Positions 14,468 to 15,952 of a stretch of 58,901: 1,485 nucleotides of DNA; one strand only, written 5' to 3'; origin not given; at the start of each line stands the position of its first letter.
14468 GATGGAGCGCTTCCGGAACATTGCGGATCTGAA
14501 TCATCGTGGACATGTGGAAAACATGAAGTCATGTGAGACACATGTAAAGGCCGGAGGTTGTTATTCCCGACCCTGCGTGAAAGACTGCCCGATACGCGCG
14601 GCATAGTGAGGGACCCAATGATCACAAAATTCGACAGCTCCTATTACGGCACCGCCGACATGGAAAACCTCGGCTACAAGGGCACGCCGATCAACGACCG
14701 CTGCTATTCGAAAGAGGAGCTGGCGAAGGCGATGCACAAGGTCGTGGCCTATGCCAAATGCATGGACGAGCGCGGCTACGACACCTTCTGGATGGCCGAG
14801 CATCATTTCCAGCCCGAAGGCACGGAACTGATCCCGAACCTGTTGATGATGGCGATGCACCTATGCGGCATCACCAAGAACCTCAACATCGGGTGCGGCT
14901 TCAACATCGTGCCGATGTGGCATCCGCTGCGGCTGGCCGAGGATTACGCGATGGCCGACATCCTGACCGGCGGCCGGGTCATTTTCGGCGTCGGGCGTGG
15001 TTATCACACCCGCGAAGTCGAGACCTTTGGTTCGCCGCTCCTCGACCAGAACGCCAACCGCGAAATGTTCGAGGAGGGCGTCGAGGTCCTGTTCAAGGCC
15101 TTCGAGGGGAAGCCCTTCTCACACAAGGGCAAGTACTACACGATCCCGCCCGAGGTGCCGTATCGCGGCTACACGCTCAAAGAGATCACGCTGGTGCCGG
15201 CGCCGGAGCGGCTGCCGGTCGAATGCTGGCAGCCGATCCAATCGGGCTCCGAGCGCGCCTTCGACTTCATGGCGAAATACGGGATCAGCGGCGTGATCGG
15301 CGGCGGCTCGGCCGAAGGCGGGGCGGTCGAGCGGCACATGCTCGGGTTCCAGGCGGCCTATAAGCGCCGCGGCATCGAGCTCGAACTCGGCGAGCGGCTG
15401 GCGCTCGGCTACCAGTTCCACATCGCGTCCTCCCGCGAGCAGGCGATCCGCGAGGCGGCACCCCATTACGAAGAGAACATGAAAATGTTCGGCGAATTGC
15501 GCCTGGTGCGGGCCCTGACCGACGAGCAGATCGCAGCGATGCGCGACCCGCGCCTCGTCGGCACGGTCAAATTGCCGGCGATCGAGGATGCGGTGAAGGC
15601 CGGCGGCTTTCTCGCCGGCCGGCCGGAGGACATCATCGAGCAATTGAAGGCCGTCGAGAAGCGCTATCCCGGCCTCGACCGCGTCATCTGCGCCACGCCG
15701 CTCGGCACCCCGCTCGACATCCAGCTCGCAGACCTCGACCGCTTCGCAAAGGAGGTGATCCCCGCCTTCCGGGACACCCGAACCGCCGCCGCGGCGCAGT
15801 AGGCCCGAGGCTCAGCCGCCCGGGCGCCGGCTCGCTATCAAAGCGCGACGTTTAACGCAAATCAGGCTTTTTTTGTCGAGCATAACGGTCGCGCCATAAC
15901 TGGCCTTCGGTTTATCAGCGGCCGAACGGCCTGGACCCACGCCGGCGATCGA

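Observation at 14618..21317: Intact LLM oxidoreductase gene followed by two nested, progressively decayed copies of its own 3' end that delimit two cargo cassettes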

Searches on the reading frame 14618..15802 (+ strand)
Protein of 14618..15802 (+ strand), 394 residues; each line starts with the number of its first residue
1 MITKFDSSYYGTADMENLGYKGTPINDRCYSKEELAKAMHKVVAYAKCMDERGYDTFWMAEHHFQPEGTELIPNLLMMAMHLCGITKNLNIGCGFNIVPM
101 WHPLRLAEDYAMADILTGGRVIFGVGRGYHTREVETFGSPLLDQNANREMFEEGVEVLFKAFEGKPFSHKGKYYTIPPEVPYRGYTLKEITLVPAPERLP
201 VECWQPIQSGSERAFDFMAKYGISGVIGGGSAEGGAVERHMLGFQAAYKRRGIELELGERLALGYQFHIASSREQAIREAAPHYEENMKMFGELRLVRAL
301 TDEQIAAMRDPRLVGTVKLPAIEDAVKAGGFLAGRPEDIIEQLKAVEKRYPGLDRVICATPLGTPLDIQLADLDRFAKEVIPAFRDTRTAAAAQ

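Call 5: search_protein_families(library=pfam, proteins=[window:14618-15802:+], max_evalue=0.01)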
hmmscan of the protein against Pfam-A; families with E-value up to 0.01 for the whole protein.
window:14618-15802:+ (394 aa): 1 family
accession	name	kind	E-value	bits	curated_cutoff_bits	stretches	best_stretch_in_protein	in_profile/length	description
PF00296.26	Bac_luciferase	-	5.8e-41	141.3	27.9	1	37-348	20-309/314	Luciferase-like monooxygenase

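Call 7: find_related_loci(query=window:14618-15802:+, collection=genome_contigs, flank=10000)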
Query window:14618-15802:+ (394 aa) in genome_contigs; peptide patterns used: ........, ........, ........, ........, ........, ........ (x = any residue, [..] = any of these).
598 stretches matched a pattern (row limit reached: there are more); 512 encode a relative of the query (tblastn E <= 1e-3); the best 80 are kept; 80 distinct loci.
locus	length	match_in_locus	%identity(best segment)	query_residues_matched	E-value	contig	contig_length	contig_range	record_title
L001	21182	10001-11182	96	1-394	0e+0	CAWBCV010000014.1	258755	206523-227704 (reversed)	MAG: uncultured Alphaproteobacteria bacterium isolate MFD00731.bin.2.114 genome assembly, contig: contig_39971, whole ge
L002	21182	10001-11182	94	1-394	0e+0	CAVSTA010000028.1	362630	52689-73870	MAG: uncultured Alphaproteobacteria bacterium isolate MFD09603.bin.2.227 genome assembly, contig: contig_61757, whole ge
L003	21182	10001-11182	90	1-394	0e+0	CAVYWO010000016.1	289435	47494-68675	MAG: uncultured Alphaproteobacteria bacterium isolate MFD01248.bin.2.46 genome assembly, contig: contig_5171, whole geno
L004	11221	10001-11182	89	1-394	0e+0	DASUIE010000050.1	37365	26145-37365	MAG TPA_asm: Stellaceae bacterium isolate SMAG_U1452 k141_962550, whole genome shotgun sequence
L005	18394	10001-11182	90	1-394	0e+0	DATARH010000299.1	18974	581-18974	MAG TPA_asm: Stellaceae bacterium isolate SMAG_U5488 k141_4331186, whole genome shotgun sequence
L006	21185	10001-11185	90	1-394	0e+0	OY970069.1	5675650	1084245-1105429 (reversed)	MAG: uncultured Alphaproteobacteria bacterium isolate MFD00008.bin.c.1 genome assembly, chromosome: 1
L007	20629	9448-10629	94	1-394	0e+0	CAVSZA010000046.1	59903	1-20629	MAG: uncultured Alphaproteobacteria bacterium isolate MFD05521.bin.1.185 genome assembly, contig: contig_27107, whole ge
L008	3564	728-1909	90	1-394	0e+0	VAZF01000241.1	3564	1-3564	MAG: Alphaproteobacteria bacterium isolate AP_1 14_1009_13_30cm_scaffold_30183, whole genome shotgun sequence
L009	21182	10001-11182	93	1-394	0e+0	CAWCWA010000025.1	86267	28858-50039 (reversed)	MAG: uncultured Alphaproteobacteria bacterium isolate MFD04944.bin.2.117 genome assembly, contig: contig_80770, whole ge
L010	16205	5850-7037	92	1-394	0e+0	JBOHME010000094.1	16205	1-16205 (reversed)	MAG: Stellaceae bacterium isolate SE1507_metabat2.bin.20 NODE_1984_length_16205_cov_1.742132, whole genome shotgun seque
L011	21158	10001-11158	90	1-386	0e+0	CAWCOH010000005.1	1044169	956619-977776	MAG: uncultured Alphaproteobacteria bacterium isolate MFD04944.bin.2.63 genome assembly, contig: contig_27476, whole gen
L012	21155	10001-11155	94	1-385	0e+0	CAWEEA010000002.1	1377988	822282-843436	MAG: uncultured Alphaproteobacteria bacterium isolate MFD03399.bin.2.97 genome assembly, contig: contig_11193, whole gen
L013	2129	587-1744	93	1-386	0e+0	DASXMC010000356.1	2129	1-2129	MAG TPA_asm: Stellaceae bacterium isolate SMAG_U5318 k141_1216373, whole genome shotgun sequence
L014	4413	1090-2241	89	1-384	0e+0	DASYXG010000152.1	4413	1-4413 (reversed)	MAG TPA_asm: Stellaceae bacterium isolate SMAG_U6302 k141_881126, whole genome shotgun sequence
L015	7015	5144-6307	92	1-388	0e+0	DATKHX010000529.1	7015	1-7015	MAG TPA_asm: Stellaceae bacterium isolate SMAG_U14589 k141_1660066, whole genome shotgun sequence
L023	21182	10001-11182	90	1-391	0e+0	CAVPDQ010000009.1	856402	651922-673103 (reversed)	MAG: uncultured Alphaproteobacteria bacterium isolate MFD00031.bin.1.178 genome assembly, contig: contig_2763, whole gen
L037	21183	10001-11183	96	1-394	0e+0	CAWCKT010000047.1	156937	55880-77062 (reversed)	MAG: uncultured Alphaproteobacteria bacterium isolate MFD01248.bin.1.15 genome assembly, contig: contig_5741, whole geno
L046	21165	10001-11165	96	1-388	0e+0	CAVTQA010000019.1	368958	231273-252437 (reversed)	MAG: uncultured Alphaproteobacteria bacterium isolate MFD00731.bin.1.218 genome assembly, contig: contig_29077, whole ge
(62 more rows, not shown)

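Call 22: find_encoding_contigs(protein=window:14618-15802:+, flank=10000, max_places=10)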
Protein window:14618-15802:+ (394 aa): 1 contig read that carries it; 1 place shown.
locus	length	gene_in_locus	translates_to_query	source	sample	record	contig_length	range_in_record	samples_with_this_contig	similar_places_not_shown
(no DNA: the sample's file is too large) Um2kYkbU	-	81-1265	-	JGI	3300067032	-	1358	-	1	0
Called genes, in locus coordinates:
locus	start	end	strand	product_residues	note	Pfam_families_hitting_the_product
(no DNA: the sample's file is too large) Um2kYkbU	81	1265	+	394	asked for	PF00296:Bac_luciferase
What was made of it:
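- Tried and rejected: The intact LLM matched only a 1,358-nt contig whose DNA was not retrievable (call 22).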

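Call 24: find_related_loci(query=window:14618-15802:+, collection=metagenome_contigs, flank=10000)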
Query window:14618-15802:+ (394 aa) in metagenome_contigs; peptide patterns used: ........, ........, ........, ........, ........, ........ (x = any residue, [..] = any of these).
600 stretches matched a pattern (row limit reached: there are more); 513 encode a relative of the query (tblastn E <= 1e-3); the best 80 are kept; 80 distinct loci.
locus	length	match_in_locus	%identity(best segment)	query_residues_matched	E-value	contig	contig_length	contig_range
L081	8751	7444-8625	96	1-394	0e+0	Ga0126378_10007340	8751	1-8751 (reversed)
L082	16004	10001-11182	96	1-394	0e+0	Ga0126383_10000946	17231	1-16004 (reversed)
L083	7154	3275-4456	96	1-394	0e+0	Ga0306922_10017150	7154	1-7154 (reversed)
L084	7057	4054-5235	95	1-394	0e+0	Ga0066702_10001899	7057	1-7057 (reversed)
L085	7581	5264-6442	93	1-393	0e+0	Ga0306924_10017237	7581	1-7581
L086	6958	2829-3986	94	1-386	0e+0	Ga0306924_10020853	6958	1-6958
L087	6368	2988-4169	95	1-394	0e+0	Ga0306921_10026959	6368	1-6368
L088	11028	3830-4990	96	1-387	0e+0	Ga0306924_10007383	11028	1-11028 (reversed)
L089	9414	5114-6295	90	1-394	0e+0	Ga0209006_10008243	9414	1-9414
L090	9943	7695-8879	94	1-391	0e+0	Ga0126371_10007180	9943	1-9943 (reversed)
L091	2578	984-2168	91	1-394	0e+0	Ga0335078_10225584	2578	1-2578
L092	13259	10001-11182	94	1-394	0e+0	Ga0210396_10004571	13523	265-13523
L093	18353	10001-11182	89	1-394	0e+0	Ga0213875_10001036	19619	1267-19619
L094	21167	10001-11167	91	1-389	0e+0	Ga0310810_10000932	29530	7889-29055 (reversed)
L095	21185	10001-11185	93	1-391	0e+0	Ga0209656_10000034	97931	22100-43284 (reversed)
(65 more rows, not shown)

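Call 28: search_protein_families(library=pfam, proteins=[L046:16377-17804:-, L046:15613-16380:-, L046:14179-14979:-, L046:13280-14068:-, L046:12528-13286:-, L001:12557-13288:-, L001:13545-14183:-, L001:14173-15024:-, L001:11232-11540:-, L046:11623-11844:+], max_evalue=0.01)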
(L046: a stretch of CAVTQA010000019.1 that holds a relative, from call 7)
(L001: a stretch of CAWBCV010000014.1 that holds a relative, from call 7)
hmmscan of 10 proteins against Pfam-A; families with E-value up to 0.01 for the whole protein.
L046:16377-17804:- (475 aa): 7 families
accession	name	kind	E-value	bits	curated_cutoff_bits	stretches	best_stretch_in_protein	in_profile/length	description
PF13304.12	AAA_21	-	5.2e-18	66.6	27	1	45-360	2-302/304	AAA domain, putative AbiEii toxin, Type IV TA system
PF13175.12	AAA_15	-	1.2e-10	42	32.1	2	267-361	291-374/374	AAA ATPase domain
PF13476.12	AAA_23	-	4.9e-07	31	27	1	17-63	1-40/201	AAA domain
PF02463.25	SMC_N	-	5.3e-06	26.5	40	0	285-373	136-213/220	RecF/RecN/SMC N terminal domain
PF13173.12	AAA_14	-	0.0001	22.7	27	0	306-358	52-100/129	AAA domain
PF13555.12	AAA_29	-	0.0035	17.5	27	1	15-62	1-42/61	P-loop containing region of AAA domain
PF00005.33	ABC_tran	-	0.0075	17.3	25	0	41-67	10-36/137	ABC transporter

L046:15613-16380:- (255 aa): 0 families

L046:14179-14979:- (266 aa): 2 families
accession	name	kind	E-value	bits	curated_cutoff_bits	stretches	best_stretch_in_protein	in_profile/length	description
PF04055.27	Radical_SAM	-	1.6e-13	51.6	29.5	1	11-178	3-157/166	Radical SAM superfamily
PF13353.11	Fer4_12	-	0.00013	22.8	22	1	12-135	12-124/137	4Fe-4S single cluster domain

L046:13280-14068:- (262 aa): 2 families
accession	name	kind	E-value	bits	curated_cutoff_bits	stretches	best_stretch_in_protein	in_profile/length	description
PF13661.12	2OG-FeII_Oxy_4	-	1.4e-06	29.1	27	1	172-252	9-93/98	2OG-Fe(II) oxygenase superfamily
PF13640.12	2OG-FeII_Oxy_3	-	0.00015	23.1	27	1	171-254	8-95/98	2OG-Fe(II) oxygenase superfamily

L046:12528-13286:- (252 aa): 0 families

L001:12557-13288:- (243 aa): 1 family
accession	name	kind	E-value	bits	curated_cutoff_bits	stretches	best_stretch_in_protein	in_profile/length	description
PF05068.17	MtlR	-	2.8e-07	31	25.2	1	71-157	35-120/165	Mannitol repressor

L001:13545-14183:- (212 aa): 0 families

L001:14173-15024:- (283 aa): 0 families

L001:11232-11540:- (102 aa): 10 families
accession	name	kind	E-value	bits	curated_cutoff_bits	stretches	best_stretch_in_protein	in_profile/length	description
PF01381.28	HTH_3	-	8.6e-10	38.9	23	1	19-62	6-49/55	Helix-turn-helix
PF13560.12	HTH_31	-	1.6e-05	25.6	27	1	19-66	11-59/64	Helix-turn-helix domain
PF12728.13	HTH_17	-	2.1e-05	25.1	27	1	23-45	2-24/51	Helix-turn-helix domain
PF15943.11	YdaS_toxin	-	0.00012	22.2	30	1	28-63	14-49/65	Bacterial toxin YdaS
PF13384.12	HTH_23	-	0.0021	18.3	24.6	1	20-44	13-39/50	Homeodomain-like domain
PF12844.13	HTH_19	-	0.0027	18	30.2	1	21-64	11-54/64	Helix-turn-helix domain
PF02954.25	HTH_8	-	0.0027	17.8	22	1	25-39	21-35/42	Bacterial regulatory protein, Fis family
PF12802.13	MarR_2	-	0.0052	17.4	27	1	22-44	19-42/61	MarR family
PF13518.12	HTH_28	-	0.0061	17.1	25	0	24-41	14-31/52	Helix-turn-helix domain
PF13744.12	HTH_37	-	0.0074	16.5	27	0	16-46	25-55/80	Helix-turn-helix domain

L046:11623-11844:+ (73 aa): 1 family
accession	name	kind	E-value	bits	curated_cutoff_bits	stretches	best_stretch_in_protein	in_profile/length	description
PF10049.14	DUF2283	-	2.9e-12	47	23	1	4-50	2-46/49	Protein of unknown function (DUF2283)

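Call 30: search_protein_families(library=pfam, proteins=[L011:12356-12604:+, L011:12607-12900:+, L011:16237-17529:+, L011:17743-19083:+, L011:14378-14803:-, L003:12534-13862:-, L037:13177-13842:+, L046:18419-18640:+, L001:16546-16821:-, L023:12050-12517:-], max_evalue=0.01)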
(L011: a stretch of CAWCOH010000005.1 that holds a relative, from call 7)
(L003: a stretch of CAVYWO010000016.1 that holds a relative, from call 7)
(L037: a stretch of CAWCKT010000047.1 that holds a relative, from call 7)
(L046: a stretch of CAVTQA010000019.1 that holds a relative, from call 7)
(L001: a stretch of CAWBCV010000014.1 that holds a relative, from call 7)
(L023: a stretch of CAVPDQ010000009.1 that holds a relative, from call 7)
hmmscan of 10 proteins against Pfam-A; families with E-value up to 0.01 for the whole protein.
L011:12356-12604:+ (82 aa): 2 families
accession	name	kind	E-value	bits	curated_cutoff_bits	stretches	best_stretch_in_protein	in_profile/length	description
PF09720.15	Unstab_antitox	-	2e-16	60.2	23.3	1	23-73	2-53/54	Putative addiction module component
PF06554.17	Olfactory_mark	-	0.00025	21.3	25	1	14-62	74-122/140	Olfactory marker protein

L011:12607-12900:+ (97 aa): 1 family
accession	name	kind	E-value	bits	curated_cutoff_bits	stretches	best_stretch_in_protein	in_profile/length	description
PF05016.21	ParE_toxin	-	1.4e-11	45.2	23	1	4-90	1-89/89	ParE toxin of type II toxin-antitoxin system, parDE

L011:16237-17529:+ (430 aa): 0 families

L011:17743-19083:+ (446 aa): 3 families
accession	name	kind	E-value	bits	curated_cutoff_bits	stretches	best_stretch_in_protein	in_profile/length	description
PF17897.7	VCPO_N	-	5.2e-07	30.1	29.3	1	259-315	16-71/216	Vanadium chloroperoxidase N-terminal domain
PF01569.27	PAP2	-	5.2e-06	26.7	27.2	1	292-430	5-114/130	PAP2 superfamily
PF22778.2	VCPO_2nd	-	0.00018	22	27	1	309-440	34-166/177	VCPO second helical-bundle domain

L011:14378-14803:- (141 aa): 0 families

L003:12534-13862:- (442 aa): 0 families

L037:13177-13842:+ (221 aa): 2 families
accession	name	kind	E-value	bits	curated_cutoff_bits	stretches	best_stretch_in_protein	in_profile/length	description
PF00083.30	Sugar_tr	-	2.2e-09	37.2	22.3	1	8-209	257-450/452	Sugar (and other) transporter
PF07690.21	MFS_1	-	0.00027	20.4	33.4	1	12-194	3-164/347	Major Facilitator Superfamily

L046:18419-18640:+ (73 aa): 1 family
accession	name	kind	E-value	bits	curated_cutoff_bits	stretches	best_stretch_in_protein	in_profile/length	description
PF04255.20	DUF433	-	5e-23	81.1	23.6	1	6-61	1-56/56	Protein of unknown function (DUF433)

L001:16546-16821:- (91 aa): 0 families

L023:12050-12517:- (155 aa): 1 family
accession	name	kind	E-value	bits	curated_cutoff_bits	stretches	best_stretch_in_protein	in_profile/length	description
PF08327.17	AHSA1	-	2.6e-21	76.6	22.1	1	17-141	2-125/125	Activator of Hsp90 ATPase homolog 1-like protein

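Call 31: search_protein_families(library=padloc, proteins=[L046:16377-17804:-, L046:15613-16380:-, L046:14179-14979:-, L046:12528-13286:-, L001:12557-13288:-, L001:13545-14183:-, L001:14173-15024:-], max_evalue=0.001)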
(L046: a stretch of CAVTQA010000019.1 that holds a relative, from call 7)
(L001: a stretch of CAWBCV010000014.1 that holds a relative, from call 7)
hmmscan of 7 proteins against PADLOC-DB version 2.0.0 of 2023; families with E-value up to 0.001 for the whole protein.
L046:16377-17804:- (475 aa): 105 families (the best 25 are shown)
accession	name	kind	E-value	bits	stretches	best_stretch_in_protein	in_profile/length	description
PDLC00304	PtuA1|PtuA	-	2.6e-133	443.4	1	5-470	1-441/444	AAA ATPase domain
PDLC00295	PtuA1|PtuA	-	4.5e-62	208.6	2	202-451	185-426/451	AAA ATPase domain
PDLC00292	PtuA1|PtuA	-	1.2e-48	164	2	176-444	417-666/726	AAA ATPase domain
PDLC00269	PtuA1|PtuA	-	3.4e-46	156.4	1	14-445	2-431/446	AAA ATPase domain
PDLC00271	PtuA1|PtuA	-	1.8e-43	147.7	1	15-443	3-397/421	AAA ATPase domain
PDLC00288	PtuA1|PtuA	-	2.3e-40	136.9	1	165-447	420-681/733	AAA ATPase domain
PDLC00278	PtuA1|PtuA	-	2e-39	134.1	1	15-459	3-423/436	AAA ATPase domain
PDLC02913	ATPase_I-A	-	1.2e-38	131.5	1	230-443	285-486/508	-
PDLC00299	PtuA1|PtuA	-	4.9e-37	126.1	1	230-443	298-505/535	AAA ATPase domain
PDLC00301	PtuA1|PtuA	-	3.6e-36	123.1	1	17-414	5-379/429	AAA ATPase domain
PDLC00267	PtuA1|PtuA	-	7.8e-34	115.6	1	17-407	5-370/438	AAA ATPase domain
PDLC00284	PtuA1|PtuA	-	1.1e-31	108.4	1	276-441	350-518/545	AAA ATPase domain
PDLC00298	PtuA1|PtuA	-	3.6e-31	106.7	1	270-442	232-399/423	AAA ATPase domain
PDLC00310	PtuA1|PtuA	-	5.5e-30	102.8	1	268-464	239-434/443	AAA ATPase domain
PDLC00275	PtuA1|PtuA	-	6.4e-30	102.7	1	270-443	157-326/348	AAA ATPase domain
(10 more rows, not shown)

L046:15613-16380:- (255 aa): 43 families (the best 25 are shown)
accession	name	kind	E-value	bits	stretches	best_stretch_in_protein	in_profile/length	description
PDLC00339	PtuB1|PtuB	-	1.2e-78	262.6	1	1-251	1-254/261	Unknown function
PDLC00328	PtuB1|PtuB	-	2e-46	156.9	2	1-123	1-116/295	Unknown function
PDLC00319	PtuB1|PtuB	-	1e-41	141.4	1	1-250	1-289/310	Unknown function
PDLC00329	PtuB1|PtuB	-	9.1e-38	128.4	2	8-122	9-118/331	Unknown function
PDLC00288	PtuA1|PtuA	-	1.2e-37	128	1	1-207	1-208/733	AAA ATPase domain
PDLC00292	PtuA1|PtuA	-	1.6e-37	127.3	1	1-246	1-237/726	AAA ATPase domain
PDLC00316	PtuB1|PtuB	-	1.7e-37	127.7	1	1-202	1-217/301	Unknown function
PDLC00337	PtuB1|PtuB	-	1.1e-30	105.1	1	1-250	1-208/216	Unknown function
PDLC00330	PtuB1|PtuB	-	1.9e-30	104.6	1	52-252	42-257/271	Unknown function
PDLC00343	PtuB1|PtuB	-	1.2e-29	101.9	1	27-250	30-267/283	Unknown function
PDLC00333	PtuB1|PtuB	-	1.5e-25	88.3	1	1-246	1-253/272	Unknown function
PDLC00318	PtuB1|PtuB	-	3e-20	70.9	1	43-240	39-260/299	Unknown function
PDLC00317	PtuB1|PtuB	-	4.2e-16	57.5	1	1-211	1-183/244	Unknown function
PDLC00342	PtuB1|PtuB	-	4.9e-15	53.6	1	45-245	29-204/247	Unknown function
PDLC00327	PtuB1|PtuB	-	2e-14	51.6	1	43-168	38-164/391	Unknown function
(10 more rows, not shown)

L046:14179-14979:- (266 aa): 2 families
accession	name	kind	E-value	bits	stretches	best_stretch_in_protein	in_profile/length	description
PDLC02903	pVip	-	2.1e-10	38.5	1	8-153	3-128/257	Viperins not associated with kinases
PDLC02904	pVip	-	3.5e-06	24.8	1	11-158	9-140/262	Viperins associated with kinases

L046:12528-13286:- (252 aa): 0 families

L001:12557-13288:- (243 aa): 0 families

L001:13545-14183:- (212 aa): 0 families

L001:14173-15024:- (283 aa): 0 families

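Call 51: search_protein_families(library=ncbifam, proteins=[window:14618-15802:+], max_evalue=0.00001)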
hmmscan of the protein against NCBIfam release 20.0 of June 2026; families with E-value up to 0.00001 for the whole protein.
window:14618-15802:+ (394 aa): 19 families
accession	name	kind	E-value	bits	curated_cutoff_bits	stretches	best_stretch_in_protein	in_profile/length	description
TIGR04027.1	LLM_KPN_01858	hypoth_equivalog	8e-21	74.3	412.9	1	50-174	30-151/326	putative FMN-dependent luciferase-like monooxygenase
TIGR03558.1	oxido_grp_1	subfamily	2.7e-20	72.8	166.95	1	33-361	13-308/325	MsnO8 family LLM class oxidoreductase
NF052254.1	luciferase_Alph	exception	3e-19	69.4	600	1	35-175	17-152/354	luciferase subunit alpha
TIGR03619.1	F420_Rv2161c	subfamily_domain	8e-19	68.2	166.9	1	44-177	2-145/247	TIGR03619 family F420-dependent LLM class oxidoreductase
TIGR04036.1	LLM_CE1758_fam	subfamily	1e-17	64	479.1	1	37-286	25-258/355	CE1758 family FMN-dependent luciferase-like monooxygenase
TIGR03560.1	F420_Rv1855c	subfamily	3.4e-17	63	231.4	1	34-176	7-153/227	TIGR03560 family F420-dependent LLM class oxidoreductase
TIGR04020.1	seco_metab_LLM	subfamily_domain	5.5e-17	61.9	244.45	1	40-171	19-146/341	MupA/Atu3671 family FMN-dependent luciferase-like monooxygenase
TIGR03858.1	LLM_2I7G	subfamily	9.3e-16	57.7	462.25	1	33-364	19-315/337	Atu2307/SP_0267 family LLM class monooxygenase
TIGR03621.1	F420_MSMEG_2516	subfamily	9.2e-15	54.5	213.15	1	34-174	8-141/295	TIGR03621 family F420-dependent LLM class oxidoreductase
NF052255.1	luciferase_Beta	exception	1.1e-14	54.3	500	1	31-177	16-156/325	luciferase subunit beta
TIGR03571.1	lucif_BA3436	subfamily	5.5e-12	45.6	303.9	1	33-165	24-156/304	TIGR03571 family LLM class oxidoreductase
NF002619.0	PRK02271.1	equivalog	6.7e-11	42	276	1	38-173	12-135/329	5,10-methylenetetrahydromethanopterin reductase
TIGR04021.1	LLM_DMSO2_sfnG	equivalog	7e-11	42.1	382.95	1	43-386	31-347/350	dimethylsulfone monooxygenase SfnG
TIGR03557.1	F420_G6P_family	subfamily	6.6e-10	38.6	210.4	1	40-176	13-150/316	TIGR03557 family F420-dependent LLM class oxidoreductase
NF007802.0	PRK10508.1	equivalog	2.3e-09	36.8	540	1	37-131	24-116/335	luciferase-like monooxygenase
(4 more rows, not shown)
